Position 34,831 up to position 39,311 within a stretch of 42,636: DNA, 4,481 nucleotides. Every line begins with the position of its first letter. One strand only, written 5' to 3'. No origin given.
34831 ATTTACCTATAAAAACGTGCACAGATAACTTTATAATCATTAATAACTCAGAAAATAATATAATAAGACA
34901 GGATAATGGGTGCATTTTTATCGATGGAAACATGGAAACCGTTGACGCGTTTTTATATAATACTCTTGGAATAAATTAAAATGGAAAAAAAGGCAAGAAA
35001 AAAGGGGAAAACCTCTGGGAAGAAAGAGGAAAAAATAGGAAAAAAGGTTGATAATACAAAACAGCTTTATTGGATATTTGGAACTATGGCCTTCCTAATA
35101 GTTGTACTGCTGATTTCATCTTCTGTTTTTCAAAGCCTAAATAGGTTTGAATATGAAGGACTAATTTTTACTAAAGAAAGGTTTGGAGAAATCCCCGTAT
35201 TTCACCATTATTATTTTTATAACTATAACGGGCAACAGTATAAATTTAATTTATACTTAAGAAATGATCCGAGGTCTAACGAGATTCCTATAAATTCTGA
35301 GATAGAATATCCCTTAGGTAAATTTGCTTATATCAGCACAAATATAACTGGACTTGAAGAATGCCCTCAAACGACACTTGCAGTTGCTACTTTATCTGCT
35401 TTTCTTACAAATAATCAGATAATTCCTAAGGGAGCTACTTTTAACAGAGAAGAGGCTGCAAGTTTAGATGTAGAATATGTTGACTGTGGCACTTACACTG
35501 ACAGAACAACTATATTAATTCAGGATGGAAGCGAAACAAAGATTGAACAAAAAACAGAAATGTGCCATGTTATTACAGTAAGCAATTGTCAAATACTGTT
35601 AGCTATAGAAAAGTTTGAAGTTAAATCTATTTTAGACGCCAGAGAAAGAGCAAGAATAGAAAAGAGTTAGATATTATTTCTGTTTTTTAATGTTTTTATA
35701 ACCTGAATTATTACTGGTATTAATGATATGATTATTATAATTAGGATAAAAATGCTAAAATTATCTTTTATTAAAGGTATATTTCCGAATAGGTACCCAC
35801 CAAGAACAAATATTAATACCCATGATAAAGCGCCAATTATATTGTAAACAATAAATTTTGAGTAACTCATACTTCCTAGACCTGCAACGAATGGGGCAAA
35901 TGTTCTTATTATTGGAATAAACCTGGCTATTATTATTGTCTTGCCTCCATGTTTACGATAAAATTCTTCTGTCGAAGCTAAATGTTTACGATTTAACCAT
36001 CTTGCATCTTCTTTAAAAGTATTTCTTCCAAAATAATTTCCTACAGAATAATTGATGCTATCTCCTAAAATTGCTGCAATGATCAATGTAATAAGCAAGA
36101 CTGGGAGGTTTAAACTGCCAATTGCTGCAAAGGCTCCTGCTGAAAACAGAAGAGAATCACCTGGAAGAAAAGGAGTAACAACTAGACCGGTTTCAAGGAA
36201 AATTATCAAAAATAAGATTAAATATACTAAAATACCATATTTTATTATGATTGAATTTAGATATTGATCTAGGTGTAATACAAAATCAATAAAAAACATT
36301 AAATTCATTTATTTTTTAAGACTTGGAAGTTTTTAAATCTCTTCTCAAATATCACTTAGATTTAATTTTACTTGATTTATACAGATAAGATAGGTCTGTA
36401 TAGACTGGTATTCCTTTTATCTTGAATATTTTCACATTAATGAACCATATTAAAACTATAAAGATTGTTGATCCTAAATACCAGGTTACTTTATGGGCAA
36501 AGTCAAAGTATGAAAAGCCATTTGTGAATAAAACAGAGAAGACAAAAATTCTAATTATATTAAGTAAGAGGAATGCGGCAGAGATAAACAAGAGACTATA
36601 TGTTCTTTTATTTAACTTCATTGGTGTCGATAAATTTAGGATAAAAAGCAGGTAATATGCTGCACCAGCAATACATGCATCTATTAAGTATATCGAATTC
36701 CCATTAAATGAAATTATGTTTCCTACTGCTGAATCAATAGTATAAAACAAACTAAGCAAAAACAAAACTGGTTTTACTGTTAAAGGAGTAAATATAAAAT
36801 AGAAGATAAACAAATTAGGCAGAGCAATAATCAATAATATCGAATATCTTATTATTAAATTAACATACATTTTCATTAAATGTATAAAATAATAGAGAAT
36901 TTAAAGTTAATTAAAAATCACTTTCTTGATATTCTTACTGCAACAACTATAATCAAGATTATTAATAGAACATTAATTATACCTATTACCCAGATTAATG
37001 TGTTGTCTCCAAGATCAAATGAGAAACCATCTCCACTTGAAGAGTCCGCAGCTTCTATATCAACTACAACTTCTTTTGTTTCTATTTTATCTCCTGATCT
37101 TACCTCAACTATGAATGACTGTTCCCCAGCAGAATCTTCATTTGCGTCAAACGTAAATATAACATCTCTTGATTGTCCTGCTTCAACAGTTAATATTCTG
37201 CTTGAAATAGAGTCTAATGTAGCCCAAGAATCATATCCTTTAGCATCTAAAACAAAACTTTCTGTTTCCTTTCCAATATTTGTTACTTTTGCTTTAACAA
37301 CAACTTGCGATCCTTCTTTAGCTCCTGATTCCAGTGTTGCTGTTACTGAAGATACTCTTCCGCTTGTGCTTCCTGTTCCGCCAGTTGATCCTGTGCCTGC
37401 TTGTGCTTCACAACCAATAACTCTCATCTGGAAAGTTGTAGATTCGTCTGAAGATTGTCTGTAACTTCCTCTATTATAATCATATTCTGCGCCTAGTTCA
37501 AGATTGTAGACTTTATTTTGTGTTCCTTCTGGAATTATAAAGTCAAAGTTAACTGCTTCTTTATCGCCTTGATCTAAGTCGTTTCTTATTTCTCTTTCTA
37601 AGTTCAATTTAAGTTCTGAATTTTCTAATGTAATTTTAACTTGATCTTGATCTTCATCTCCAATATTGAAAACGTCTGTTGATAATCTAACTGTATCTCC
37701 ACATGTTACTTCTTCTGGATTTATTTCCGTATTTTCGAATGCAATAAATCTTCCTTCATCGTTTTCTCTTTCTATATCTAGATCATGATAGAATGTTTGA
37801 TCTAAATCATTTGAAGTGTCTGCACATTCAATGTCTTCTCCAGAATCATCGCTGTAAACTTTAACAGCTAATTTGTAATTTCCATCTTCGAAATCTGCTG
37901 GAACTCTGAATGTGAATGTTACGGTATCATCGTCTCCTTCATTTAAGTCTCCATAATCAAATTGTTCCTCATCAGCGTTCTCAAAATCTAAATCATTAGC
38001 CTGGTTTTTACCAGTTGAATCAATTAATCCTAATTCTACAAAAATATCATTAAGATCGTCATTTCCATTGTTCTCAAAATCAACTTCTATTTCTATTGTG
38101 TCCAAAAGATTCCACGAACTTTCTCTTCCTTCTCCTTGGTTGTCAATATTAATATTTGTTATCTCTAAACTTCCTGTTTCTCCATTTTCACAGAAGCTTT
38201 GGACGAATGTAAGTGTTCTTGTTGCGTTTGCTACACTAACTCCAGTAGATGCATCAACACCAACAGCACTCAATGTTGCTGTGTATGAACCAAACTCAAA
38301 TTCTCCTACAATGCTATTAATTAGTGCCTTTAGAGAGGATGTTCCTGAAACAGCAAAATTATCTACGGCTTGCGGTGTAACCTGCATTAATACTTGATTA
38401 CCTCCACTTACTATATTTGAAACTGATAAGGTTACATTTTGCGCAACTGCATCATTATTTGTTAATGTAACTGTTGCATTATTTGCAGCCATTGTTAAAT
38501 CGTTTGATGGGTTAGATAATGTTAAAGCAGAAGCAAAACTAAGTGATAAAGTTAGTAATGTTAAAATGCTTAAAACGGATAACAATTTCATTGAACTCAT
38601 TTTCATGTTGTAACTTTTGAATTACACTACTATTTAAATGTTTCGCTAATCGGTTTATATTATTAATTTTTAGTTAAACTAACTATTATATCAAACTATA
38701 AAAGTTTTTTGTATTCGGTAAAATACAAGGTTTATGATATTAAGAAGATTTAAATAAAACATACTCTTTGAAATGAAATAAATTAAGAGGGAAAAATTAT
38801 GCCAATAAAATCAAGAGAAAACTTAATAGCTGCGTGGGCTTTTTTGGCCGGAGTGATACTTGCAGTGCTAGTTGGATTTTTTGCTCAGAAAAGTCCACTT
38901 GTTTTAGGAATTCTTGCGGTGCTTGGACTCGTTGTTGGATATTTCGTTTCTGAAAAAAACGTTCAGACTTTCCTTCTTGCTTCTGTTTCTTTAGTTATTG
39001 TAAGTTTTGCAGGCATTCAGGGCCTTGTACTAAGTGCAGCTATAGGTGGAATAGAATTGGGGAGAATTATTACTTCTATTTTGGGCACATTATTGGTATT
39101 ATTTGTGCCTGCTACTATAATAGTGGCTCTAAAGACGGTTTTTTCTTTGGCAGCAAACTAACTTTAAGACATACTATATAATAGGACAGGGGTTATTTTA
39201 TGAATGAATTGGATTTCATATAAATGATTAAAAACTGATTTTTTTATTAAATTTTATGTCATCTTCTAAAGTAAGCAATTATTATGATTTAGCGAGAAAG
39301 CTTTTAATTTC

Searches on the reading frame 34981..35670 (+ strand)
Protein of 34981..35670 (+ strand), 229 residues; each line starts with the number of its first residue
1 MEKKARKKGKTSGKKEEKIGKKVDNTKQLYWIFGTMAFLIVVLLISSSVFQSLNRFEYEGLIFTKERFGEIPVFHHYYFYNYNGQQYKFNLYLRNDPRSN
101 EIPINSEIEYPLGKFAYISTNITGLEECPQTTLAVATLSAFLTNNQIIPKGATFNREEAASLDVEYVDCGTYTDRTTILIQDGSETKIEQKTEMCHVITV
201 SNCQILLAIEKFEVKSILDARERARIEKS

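Call 52: search_protein_families(library=ncbifam, proteins=[window:34981-35670:+], max_evalue=1)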
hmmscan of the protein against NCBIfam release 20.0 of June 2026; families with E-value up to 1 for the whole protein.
window:34981-35670:+ (229 aa): 1 family
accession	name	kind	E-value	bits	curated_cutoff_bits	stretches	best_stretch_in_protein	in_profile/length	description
NF008313.0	PRK11101.1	equivalog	0.038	12.5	425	1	173-226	416-465/548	anaerobic glycerol-3-phosphate dehydrogenase subunit A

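Call 87: search_protein_families(library=pfam, proteins=[window:34981-35670:+], max_evalue=0.01)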
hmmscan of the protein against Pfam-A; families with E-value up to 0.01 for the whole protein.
window:34981-35670:+ (229 aa): 0 families

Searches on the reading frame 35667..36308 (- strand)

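Call 16: search_protein_families(library=pfam, proteins=[window:35667-36308:-], max_evalue=0.01)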
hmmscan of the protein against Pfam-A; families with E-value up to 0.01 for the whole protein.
window:35667-36308:- (213 aa): 1 family
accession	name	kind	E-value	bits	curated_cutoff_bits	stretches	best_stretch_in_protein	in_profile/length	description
PF09335.16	VTT_dom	-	2.1e-23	83.6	33.9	1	48-172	1-122/123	VTT domain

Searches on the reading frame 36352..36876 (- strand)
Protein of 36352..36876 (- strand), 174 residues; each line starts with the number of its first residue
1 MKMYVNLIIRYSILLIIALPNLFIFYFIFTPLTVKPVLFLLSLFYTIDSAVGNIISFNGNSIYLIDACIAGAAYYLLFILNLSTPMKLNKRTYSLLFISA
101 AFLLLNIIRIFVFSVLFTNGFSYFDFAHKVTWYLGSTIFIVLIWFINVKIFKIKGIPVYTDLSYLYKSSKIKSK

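Call 16: search_protein_families(library=pfam, proteins=[window:36352-36876:-], max_evalue=0.01)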
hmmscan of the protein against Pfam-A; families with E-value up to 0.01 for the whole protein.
window:36352-36876:- (174 aa): 0 families

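Call 52: search_protein_families(library=ncbifam, proteins=[window:36352-36876:-], max_evalue=1)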
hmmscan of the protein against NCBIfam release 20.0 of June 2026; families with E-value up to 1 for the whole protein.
window:36352-36876:- (174 aa): 8 families
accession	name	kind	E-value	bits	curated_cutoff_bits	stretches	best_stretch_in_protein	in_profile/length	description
NF033505.2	paceosortase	exception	1e-61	207.9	80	1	5-169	2-166/167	pacearchaeosortase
NF046081.1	exosort_XrtX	exception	0.00069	19.6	170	1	38-151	48-162/168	exosortase X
TIGR04178.1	exo_archaeo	signature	0.00083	19.6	23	1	67-147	6-91/97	exosortase/archaeosortase family protein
NF012138.0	exosort_XrtR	exception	0.018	15.2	150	1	68-140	72-142/160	exosortase R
TIGR04124.1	archaeo_artE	exception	0.023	14.7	95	1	8-152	9-152/153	archaeosortase family protein ArtE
TIGR04144.1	archaeo_VPXXXP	exception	0.03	14.3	150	1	28-148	28-150/156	archaeosortase B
TIGR04177.1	exosort_XrtH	exception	0.11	12.5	86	1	29-148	31-152/158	exosortase H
NF045528.1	heimosortase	equivalog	0.11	12.5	130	1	58-151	82-175/199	heimdallarchaeosortase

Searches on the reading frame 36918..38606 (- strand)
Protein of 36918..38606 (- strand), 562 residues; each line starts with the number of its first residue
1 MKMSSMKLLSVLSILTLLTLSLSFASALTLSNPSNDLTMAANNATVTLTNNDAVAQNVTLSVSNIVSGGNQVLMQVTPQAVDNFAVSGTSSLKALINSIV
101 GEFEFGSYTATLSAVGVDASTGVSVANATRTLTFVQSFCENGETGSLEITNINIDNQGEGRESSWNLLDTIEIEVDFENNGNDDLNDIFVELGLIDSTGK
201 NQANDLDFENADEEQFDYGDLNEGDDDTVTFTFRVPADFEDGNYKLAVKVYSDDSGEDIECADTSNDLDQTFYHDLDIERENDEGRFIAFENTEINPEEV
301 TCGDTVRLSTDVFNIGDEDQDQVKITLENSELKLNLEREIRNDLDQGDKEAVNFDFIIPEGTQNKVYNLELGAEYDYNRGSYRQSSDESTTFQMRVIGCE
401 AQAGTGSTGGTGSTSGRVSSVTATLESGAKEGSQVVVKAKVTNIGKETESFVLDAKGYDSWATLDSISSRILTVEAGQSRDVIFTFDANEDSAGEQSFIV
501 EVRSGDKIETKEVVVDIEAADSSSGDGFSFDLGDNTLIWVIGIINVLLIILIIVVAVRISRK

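Call 16: search_protein_families(library=pfam, proteins=[window:36918-38606:-], max_evalue=0.01)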
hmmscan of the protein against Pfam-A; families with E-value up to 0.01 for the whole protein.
window:36918-38606:- (562 aa): 9 families
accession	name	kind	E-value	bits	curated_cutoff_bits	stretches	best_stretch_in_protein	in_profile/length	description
PF07705.17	CARDB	-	1.3e-06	29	22.7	0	293-374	8-84/101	CARDB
PF11611.13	DUF4352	-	7.6e-06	26.7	25.9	1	172-248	39-112/122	Domain of unknown function (DUF4352)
PF10633.15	NPCBM_assoc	-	4.9e-05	23.9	24.4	0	220-250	45-75/78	NPCBM-associated, NEW3 domain of alpha-galactosidase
PF04234.18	CopC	-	0.00023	22.5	23.3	0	27-118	3-80/92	CopC domain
PF11614.14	FixG_C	-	0.0012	19.4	25.6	0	439-508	37-108/119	IG-like fold at C-terminal of FixG, putative oxidoreductase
PF16116.10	DUF4832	-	0.0019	18.4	29.2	1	169-261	122-214/216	Domain of unknown function (DUF4832)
PF02221.20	E1_DerP2_DerF2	-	0.003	18.3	22.7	0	221-266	87-131/133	ML domain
PF22021.2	RbmA-like_FnIII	-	0.0067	16.7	27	0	219-261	59-104/111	RbmA-like, FnIII domain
PF00207.28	A2M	-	0.0095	16.2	21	0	387-449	24-86/92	Alpha-2-macroglobulin family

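Call 52: search_protein_families(library=ncbifam, proteins=[window:36918-38606:-], max_evalue=1)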
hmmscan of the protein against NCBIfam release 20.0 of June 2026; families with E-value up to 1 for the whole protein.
window:36918-38606:- (562 aa): 5 families
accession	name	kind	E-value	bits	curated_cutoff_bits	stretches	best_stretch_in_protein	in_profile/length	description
NF033506.0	PACE-CTERM-PROT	exception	1.2e-157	526.4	110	1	31-562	117-627/627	putative S-layer protein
NF033814.1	copper_CopC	equivalog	0.0052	17.2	95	1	27-119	13-95/107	copper homeostasis periplasmic binding protein CopC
TIGR03900.1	prc_long_Delta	hypoth_equivalog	0.0084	14.1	660.95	1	207-442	599-819/973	MXAN_5808 family serine peptidase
NF052388.1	Lys_ferment_KAL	equivalog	0.039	14.3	160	1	275-319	36-79/120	3-aminobutyryl-CoA ammonia lyase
TIGR01451.2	B_ant_repeat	repeat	0.72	9.9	24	1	166-190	9-33/53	DUF11 type repeat protein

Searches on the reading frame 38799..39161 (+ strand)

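Call 16: search_protein_families(library=pfam, proteins=[window:38799-39161:+], max_evalue=0.01)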
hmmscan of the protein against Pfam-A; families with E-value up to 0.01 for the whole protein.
window:38799-39161:+ (120 aa): 0 families

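Call 52: search_protein_families(library=ncbifam, proteins=[window:38799-39161:+], max_evalue=1)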
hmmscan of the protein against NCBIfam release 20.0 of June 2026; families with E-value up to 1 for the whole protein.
window:38799-39161:+ (120 aa): 3 families
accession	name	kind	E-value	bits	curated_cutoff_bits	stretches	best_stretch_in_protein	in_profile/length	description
TIGR02865.1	spore_II_E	equivalog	0.19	9.7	490.8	1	13-115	197-291/764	stage II sporulation protein E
NF010266.0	PRK13712.1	equivalog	0.26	11.6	164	1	38-74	13-50/115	conjugal transfer protein TrbA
NF009580.0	PRK13023.1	equivalog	0.42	8.7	1153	1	11-80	294-357/775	protein translocase subunit SecDF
